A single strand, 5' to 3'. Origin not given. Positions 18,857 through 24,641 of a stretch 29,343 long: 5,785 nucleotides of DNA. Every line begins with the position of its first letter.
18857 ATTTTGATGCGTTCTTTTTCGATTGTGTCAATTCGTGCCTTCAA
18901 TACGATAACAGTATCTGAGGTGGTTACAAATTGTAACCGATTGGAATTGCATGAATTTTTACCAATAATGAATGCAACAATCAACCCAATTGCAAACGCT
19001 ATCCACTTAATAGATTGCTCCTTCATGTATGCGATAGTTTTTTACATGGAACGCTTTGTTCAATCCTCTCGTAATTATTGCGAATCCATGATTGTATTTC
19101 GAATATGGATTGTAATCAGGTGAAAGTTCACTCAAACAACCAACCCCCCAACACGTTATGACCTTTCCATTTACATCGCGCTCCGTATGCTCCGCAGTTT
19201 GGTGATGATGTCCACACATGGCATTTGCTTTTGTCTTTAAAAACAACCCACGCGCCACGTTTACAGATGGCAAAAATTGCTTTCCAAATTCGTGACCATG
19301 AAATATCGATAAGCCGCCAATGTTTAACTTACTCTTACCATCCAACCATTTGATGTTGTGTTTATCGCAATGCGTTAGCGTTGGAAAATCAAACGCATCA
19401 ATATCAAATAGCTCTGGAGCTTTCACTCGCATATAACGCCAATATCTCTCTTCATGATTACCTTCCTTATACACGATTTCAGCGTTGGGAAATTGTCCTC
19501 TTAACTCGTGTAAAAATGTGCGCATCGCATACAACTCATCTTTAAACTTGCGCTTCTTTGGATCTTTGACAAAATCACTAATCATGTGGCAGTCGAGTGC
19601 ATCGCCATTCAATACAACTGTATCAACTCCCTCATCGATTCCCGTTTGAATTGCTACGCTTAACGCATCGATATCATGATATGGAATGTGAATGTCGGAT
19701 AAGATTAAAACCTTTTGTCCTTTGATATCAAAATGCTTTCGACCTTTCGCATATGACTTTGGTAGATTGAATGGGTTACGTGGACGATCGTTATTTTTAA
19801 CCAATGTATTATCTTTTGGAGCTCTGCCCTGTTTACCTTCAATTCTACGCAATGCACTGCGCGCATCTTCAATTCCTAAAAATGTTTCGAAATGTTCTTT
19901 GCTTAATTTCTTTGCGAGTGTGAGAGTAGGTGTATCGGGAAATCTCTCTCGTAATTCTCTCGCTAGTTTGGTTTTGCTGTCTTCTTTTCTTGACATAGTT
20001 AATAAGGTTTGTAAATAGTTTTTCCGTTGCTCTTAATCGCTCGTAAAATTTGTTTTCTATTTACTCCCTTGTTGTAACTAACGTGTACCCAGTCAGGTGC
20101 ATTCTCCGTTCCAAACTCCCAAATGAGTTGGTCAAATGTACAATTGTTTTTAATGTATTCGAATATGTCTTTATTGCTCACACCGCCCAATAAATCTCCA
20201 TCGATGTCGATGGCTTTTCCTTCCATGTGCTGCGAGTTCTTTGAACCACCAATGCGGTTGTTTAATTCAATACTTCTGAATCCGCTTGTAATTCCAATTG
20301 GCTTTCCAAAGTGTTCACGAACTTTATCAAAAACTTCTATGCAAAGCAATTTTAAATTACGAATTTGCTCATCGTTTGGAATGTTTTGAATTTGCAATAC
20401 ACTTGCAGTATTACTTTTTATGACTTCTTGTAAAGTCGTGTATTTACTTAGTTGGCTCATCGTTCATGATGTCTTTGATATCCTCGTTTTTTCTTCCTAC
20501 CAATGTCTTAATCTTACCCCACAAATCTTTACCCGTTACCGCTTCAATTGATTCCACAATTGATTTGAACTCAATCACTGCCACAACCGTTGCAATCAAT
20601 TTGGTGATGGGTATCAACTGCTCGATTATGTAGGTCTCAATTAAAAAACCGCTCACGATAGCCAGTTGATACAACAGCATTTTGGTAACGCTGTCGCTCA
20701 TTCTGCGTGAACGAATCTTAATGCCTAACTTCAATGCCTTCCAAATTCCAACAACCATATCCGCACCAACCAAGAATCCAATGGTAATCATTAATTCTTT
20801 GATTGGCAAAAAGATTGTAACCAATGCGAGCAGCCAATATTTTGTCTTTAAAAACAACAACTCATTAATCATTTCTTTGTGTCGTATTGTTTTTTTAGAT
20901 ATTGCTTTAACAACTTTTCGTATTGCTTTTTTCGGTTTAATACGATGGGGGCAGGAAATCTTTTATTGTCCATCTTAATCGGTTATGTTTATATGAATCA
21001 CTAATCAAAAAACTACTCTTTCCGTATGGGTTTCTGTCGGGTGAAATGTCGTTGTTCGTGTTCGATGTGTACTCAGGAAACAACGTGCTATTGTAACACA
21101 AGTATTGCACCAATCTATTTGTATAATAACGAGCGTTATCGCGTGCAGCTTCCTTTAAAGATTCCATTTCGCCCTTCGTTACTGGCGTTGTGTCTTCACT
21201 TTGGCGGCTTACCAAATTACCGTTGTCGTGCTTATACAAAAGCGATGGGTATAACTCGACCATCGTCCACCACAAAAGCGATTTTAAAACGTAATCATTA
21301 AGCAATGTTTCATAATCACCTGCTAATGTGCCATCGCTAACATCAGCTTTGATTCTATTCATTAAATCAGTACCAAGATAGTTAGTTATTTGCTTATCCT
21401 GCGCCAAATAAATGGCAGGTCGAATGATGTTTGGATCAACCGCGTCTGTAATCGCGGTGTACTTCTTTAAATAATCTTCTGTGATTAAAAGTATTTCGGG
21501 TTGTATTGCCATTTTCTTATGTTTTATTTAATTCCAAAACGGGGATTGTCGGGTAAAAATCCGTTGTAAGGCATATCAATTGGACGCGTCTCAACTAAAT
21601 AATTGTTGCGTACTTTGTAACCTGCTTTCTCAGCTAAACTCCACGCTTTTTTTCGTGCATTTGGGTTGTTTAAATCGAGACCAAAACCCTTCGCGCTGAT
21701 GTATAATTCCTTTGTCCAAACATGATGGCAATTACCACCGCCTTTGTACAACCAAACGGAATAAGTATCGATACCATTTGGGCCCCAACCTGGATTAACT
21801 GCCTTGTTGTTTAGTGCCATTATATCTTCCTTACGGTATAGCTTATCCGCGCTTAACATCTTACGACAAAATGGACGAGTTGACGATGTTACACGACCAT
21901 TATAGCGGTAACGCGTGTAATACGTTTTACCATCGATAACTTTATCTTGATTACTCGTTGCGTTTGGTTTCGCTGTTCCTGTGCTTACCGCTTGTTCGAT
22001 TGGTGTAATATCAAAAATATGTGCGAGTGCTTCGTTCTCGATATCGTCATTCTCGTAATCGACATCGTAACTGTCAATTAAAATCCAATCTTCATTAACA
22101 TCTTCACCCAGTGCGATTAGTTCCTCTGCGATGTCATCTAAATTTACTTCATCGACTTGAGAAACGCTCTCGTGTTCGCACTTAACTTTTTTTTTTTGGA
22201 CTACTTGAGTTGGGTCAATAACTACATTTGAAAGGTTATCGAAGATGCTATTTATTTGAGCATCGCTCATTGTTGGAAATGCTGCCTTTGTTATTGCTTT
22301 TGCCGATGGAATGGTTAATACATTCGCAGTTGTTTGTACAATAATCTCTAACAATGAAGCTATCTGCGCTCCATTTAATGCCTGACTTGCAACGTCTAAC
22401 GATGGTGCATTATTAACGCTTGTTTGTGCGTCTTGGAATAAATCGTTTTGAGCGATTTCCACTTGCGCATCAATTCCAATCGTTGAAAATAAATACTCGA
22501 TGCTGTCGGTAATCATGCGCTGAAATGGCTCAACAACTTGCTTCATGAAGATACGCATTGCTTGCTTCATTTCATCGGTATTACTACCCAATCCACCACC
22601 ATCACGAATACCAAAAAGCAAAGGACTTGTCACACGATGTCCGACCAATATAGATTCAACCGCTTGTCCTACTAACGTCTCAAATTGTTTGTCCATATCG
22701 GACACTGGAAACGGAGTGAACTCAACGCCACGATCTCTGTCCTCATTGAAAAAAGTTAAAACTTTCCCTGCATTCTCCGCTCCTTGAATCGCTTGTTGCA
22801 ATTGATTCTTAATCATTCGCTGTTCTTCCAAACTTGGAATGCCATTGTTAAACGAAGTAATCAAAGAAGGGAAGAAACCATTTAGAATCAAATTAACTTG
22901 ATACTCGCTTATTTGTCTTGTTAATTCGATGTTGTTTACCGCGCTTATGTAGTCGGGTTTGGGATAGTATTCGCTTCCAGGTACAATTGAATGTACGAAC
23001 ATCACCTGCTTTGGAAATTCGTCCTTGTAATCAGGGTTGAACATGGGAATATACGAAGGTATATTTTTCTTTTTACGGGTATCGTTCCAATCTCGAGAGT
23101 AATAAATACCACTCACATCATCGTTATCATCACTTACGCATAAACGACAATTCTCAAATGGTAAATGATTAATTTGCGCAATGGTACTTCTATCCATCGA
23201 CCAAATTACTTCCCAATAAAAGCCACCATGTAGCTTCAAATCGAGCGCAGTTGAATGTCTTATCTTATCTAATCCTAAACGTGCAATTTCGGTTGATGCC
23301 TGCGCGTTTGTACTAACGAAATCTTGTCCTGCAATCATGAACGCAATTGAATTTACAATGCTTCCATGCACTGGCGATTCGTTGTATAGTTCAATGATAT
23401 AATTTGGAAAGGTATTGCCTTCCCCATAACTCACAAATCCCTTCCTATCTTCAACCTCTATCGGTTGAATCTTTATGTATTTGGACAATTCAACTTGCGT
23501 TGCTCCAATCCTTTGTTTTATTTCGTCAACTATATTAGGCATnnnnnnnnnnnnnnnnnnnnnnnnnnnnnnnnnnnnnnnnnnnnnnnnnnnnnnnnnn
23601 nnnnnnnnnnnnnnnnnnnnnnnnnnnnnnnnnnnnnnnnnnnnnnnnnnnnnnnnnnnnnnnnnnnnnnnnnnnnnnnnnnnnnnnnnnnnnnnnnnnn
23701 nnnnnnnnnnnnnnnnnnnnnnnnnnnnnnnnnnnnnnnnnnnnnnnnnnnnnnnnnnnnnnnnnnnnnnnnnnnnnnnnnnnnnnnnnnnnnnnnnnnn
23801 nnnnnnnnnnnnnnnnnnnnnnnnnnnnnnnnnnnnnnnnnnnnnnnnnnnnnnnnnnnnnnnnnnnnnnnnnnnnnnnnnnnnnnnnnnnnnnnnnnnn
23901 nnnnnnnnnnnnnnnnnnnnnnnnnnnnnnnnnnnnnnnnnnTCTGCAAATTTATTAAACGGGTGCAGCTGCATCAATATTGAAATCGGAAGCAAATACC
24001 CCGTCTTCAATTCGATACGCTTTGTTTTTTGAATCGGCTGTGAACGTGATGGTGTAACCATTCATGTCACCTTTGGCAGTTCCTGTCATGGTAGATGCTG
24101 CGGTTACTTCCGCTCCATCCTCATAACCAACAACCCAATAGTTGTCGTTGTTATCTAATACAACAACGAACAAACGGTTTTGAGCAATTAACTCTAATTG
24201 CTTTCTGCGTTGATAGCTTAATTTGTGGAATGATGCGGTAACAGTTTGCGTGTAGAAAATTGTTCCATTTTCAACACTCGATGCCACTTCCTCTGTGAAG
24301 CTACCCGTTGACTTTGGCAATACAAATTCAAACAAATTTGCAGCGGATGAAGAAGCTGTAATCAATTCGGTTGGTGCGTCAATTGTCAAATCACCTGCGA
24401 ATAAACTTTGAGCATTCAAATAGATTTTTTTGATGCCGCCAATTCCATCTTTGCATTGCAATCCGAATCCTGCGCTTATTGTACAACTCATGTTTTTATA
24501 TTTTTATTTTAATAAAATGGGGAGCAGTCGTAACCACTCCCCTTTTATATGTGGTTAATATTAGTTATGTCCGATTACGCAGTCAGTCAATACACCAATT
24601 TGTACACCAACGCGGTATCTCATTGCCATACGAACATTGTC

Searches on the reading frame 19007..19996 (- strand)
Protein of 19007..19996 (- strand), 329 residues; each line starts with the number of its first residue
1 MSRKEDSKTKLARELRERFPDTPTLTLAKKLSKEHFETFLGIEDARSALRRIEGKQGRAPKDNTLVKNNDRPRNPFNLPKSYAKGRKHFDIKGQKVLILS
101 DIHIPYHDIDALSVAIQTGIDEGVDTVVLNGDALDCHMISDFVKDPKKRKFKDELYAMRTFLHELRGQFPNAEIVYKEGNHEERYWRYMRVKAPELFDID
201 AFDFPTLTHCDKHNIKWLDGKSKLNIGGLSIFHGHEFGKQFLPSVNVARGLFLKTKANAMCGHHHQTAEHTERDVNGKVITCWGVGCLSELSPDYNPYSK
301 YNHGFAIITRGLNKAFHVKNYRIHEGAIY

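Call 9: search_protein_families(library=phrogs, proteins=[window:19007-19996:-], max_evalue=0.01)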
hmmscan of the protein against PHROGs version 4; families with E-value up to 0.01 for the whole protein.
window:19007-19996:- (329 aa): 3 families
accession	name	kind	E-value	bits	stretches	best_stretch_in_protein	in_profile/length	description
phrog_221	-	other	1.2e-42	147.4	1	42-309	61-335/367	metallo-phosphoesterase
phrog_20266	-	other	1.8e-17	64.3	1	98-221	179-312/450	metallo-phosphoesterase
phrog_7339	-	DNA, RNA and nucleotide metabolism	2.5e-05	24.7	1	91-279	27-213/263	DNA repair exonuclease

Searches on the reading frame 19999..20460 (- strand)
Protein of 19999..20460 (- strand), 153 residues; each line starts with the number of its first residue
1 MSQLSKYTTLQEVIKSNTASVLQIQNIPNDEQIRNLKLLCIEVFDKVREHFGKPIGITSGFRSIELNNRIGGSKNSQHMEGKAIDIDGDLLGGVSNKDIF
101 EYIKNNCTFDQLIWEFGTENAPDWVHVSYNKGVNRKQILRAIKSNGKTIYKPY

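Call 8: search_protein_families(library=phrogs, proteins=[window:19999-20460:-], max_evalue=0.01)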
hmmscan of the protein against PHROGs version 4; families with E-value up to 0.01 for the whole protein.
window:19999-20460:- (153 aa): 4 families
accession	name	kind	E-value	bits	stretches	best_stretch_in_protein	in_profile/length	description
phrog_894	-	lysis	1.9e-36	126.9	1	1-152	43-186/389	endolysin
phrog_17373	-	other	4.8e-06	27.4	1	44-87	45-88/224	peptidase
phrog_25247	-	other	1.7e-05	25.1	1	36-87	420-471/520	peptidase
phrog_28234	-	lysis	0.0004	20.6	1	42-79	276-314/372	endolysin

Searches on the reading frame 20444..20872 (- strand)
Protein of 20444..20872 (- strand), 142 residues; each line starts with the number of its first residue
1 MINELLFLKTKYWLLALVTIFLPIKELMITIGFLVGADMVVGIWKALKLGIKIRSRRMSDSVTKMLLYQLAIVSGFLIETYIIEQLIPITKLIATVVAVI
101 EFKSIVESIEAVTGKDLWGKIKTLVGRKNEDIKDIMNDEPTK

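Call 8: search_protein_families(library=phrogs, proteins=[window:20444-20872:-], max_evalue=0.01)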
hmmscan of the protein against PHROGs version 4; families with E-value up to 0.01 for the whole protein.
window:20444-20872:- (142 aa): 2 families
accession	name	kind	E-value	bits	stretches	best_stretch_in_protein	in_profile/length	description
phrog_199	-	lysis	0.00013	21.8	1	18-115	20-115/545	holin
phrog_6843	-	unknown function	0.0044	18.4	0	13-52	33-72/76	-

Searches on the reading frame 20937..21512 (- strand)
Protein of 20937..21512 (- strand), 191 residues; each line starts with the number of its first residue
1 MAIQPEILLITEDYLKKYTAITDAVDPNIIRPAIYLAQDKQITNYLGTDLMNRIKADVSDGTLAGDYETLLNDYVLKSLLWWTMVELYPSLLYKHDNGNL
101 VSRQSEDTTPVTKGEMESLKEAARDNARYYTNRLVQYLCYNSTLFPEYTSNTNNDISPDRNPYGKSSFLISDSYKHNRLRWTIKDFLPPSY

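Call 8: search_protein_families(library=phrogs, proteins=[window:20937-21512:-], max_evalue=0.01)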
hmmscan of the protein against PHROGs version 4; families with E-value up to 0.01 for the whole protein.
window:20937-21512:- (191 aa): 1 family
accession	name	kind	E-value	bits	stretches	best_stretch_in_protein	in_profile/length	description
phrog_35048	-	unknown function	1.5e-10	42.2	1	7-157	5-156/184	-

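Call 49: search_protein_families(library=pfam, proteins=[window:20937-21512:-], max_evalue=1)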
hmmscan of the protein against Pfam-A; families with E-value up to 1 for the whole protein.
window:20937-21512:- (191 aa): 1 family
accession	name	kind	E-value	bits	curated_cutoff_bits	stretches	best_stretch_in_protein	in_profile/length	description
PF20459.4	DUF6712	-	3.6e-19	69.3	25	1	42-155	1-118/121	Family of unknown function (DUF6712)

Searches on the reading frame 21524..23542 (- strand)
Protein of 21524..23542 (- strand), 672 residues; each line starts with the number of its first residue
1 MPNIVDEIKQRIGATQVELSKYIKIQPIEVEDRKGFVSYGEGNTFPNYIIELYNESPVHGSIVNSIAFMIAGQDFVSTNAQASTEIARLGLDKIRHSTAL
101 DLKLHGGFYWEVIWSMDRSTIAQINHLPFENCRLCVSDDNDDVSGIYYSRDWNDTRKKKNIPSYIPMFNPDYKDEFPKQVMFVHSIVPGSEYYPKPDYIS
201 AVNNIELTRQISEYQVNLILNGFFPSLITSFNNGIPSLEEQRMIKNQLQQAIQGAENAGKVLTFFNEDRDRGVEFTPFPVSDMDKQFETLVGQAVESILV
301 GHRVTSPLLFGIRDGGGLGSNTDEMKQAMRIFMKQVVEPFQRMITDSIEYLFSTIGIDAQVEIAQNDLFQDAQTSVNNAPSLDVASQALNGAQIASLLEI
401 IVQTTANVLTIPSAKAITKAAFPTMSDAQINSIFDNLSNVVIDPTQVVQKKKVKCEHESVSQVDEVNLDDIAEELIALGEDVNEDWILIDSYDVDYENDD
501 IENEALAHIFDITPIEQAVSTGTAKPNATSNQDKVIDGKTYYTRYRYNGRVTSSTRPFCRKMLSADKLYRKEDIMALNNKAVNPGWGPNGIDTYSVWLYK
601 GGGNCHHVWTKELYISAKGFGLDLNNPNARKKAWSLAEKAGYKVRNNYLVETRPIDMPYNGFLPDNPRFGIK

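Call 8: search_protein_families(library=phrogs, proteins=[window:21524-23542:-], max_evalue=0.01)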
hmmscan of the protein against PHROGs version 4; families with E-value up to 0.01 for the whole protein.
window:21524-23542:- (672 aa): 4 families
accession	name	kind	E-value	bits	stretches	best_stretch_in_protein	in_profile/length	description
phrog_33693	-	head and packaging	6.3e-75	253.7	2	17-362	4-351/560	portal protein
phrog_11226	-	head and packaging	3.8e-41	142.4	1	31-360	17-368/388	portal protein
phrog_12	-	head and packaging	8.6e-21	75.6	1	100-353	149-367/646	portal protein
phrog_68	-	head and packaging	6.5e-07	29.3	1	156-351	133-327/344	portal protein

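Call 44: search_dna_similar(query=window:21524-23542:-, collection=phages, mode=protein, max_evalue=0.00001, max_rows=25)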
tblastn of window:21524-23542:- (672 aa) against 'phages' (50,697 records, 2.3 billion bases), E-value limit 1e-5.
Records with a match: 5; places in all: 5; records where one place covers at least 80% of the query: 0.
Best place of each record, by identity: <60% 5.
By first word of the organism name: Nonlabens 4; Bacteroides 1.
By host as written in the record: Persicivirga sp. IMCC12024 4; Bacteroides salyersiae BG8 1.
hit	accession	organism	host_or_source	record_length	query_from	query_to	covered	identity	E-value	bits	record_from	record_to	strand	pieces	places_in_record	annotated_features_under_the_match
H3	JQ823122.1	Nonlabens phage P12024S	Persicivirga sp. IMCC12024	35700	17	664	73%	31.9%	4e-42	275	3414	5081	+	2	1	phage portal protein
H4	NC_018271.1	Nonlabens phage P12024S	Persicivirga sp. IMCC12024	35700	17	664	73%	31.9%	4e-42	275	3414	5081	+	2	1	portal protein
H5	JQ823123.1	Nonlabens phage P12024L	Persicivirga sp. IMCC12024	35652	17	664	73%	31.9%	8e-42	274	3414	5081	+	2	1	phage portal protein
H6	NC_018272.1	Nonlabens phage P12024L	Persicivirga sp. IMCC12024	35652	17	664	73%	31.9%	8e-42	274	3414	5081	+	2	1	portal protein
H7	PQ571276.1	Bacteroides phage BS-TP3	Bacteroides salyersiae BG8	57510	35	353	47%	24.4%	1e-9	68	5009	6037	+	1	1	polyprotein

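Call 49: search_protein_families(library=pfam, proteins=[window:21524-23542:-], max_evalue=1)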
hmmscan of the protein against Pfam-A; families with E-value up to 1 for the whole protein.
window:21524-23542:- (672 aa): 1 family
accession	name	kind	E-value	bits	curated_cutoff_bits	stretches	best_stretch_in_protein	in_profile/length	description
PF04860.17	Phage_portal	-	5.3e-12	46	39.1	1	95-363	55-285/321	Phage portal protein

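Call 94: find_related_loci(query=window:21524-23542:-, collection=viral_contigs, flank=300)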
Query window:21524-23542:- (672 aa) in viral_contigs; peptide patterns used: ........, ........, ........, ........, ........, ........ (x = any residue, [..] = any of these).
47 stretches matched a pattern; 44 encode a relative of the query (tblastn E <= 1e-3); 44 distinct loci.
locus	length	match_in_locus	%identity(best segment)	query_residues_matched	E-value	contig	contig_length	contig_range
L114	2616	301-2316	98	1-672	0e+0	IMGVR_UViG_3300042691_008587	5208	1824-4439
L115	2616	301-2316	94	1-672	0e+0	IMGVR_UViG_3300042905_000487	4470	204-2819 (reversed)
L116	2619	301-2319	93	1-672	0e+0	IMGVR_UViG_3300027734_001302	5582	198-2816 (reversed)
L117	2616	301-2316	93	1-672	0e+0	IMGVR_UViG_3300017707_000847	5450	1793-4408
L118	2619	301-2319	93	1-672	0e+0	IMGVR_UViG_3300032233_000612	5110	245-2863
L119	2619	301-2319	92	1-672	0e+0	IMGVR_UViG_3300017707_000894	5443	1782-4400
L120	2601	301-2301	92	1-672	0e+0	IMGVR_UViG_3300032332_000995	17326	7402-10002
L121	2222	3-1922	92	34-672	0e+0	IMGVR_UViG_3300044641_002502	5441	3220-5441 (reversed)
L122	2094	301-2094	93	1-597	0e+0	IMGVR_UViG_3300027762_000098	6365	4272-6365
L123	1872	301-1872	99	1-524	0e+0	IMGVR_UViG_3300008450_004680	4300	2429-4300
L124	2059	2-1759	84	89-672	0e+0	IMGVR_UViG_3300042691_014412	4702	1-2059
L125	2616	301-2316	94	1-672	0e+0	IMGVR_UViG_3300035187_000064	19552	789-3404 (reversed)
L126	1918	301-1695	96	1-465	0e+0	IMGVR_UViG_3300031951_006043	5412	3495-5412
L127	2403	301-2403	95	1-599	0e+0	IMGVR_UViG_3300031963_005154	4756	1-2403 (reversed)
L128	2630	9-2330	96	1-672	0e+0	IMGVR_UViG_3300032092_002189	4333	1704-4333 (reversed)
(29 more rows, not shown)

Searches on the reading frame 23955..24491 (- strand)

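Call 8: search_protein_families(library=phrogs, proteins=[window:23955-24491:-], max_evalue=0.01)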
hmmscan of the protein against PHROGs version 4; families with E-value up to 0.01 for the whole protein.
window:23955-24491:- (178 aa): 1 family
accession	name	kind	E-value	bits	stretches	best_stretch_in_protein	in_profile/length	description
phrog_19091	-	unknown function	5.3e-24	85.8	1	1-163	1-162/181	-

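Call 49: search_protein_families(library=pfam, proteins=[window:23955-24491:-], max_evalue=1)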
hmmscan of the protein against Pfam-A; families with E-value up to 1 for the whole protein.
window:23955-24491:- (178 aa): 1 family
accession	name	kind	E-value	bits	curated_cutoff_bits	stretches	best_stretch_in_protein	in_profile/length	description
PF19921.4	bpX5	-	0.24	11.5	27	1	82-124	24-66/135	MoxR-vWA-beta-propeller ternary system domain bpX5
